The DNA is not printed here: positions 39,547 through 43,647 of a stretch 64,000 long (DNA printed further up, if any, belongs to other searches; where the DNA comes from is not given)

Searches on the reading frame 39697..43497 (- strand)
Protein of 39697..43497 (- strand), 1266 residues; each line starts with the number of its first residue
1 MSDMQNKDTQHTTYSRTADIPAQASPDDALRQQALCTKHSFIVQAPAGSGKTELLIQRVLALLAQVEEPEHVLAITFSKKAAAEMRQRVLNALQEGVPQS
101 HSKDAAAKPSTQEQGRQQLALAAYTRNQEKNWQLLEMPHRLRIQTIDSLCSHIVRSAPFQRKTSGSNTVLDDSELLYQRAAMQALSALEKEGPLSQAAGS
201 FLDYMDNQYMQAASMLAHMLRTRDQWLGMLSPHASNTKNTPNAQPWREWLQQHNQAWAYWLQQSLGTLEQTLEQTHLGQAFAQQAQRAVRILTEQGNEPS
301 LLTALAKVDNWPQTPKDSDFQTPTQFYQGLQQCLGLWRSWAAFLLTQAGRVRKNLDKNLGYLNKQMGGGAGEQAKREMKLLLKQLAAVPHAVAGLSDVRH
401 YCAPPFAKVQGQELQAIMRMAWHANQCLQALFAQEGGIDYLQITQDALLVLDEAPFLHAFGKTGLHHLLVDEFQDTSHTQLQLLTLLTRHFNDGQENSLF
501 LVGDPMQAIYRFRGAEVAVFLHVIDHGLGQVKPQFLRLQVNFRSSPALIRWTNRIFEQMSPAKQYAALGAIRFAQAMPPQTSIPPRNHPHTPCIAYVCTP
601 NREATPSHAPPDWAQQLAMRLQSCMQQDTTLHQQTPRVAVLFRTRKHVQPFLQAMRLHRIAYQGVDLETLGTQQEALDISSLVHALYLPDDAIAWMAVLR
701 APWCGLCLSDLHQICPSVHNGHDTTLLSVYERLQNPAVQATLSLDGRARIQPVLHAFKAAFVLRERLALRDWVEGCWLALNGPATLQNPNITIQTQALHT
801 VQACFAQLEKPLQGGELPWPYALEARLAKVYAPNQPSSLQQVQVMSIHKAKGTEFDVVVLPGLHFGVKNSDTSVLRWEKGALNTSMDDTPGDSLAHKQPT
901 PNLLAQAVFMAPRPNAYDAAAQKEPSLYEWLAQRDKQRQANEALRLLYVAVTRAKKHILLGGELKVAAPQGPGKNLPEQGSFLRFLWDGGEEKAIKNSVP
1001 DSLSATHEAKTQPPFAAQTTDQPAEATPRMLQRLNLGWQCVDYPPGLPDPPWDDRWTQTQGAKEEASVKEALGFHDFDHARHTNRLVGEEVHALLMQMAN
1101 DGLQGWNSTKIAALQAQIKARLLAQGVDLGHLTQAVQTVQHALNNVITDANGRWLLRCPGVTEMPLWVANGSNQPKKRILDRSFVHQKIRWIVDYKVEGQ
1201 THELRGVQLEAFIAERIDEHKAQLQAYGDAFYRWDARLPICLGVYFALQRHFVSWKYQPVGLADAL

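Call 27: search_protein_families(library=pfam, proteins=[window:39697-43497:-])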
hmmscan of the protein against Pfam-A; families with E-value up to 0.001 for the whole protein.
window:39697-43497:- (1266 aa): 6 families
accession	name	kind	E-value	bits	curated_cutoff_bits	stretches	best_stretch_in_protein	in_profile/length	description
PF00580.27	UvrD-helicase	-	6.7e-42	144.5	23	2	31-255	6-178/271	UvrD/REP helicase N-terminal domain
PF13361.12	UvrD_C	-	8.6e-17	62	25.6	1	839-959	284-344/350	UvrD-like helicase C-terminal domain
PF13245.12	AAA_19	-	1.6e-13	51.5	25.1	2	35-90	8-62/134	AAA domain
PF13538.12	UvrD_C_2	-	1.9e-09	37.7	27.4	0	939-959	30-50/52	UvrD-like helicase C-terminal domain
PF13401.12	AAA_22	-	4.6e-05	24.2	27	0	40-109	7-65/130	AAA domain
PF13604.12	AAA_30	-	9.6e-05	22.6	27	0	32-88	12-65/191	AAA domain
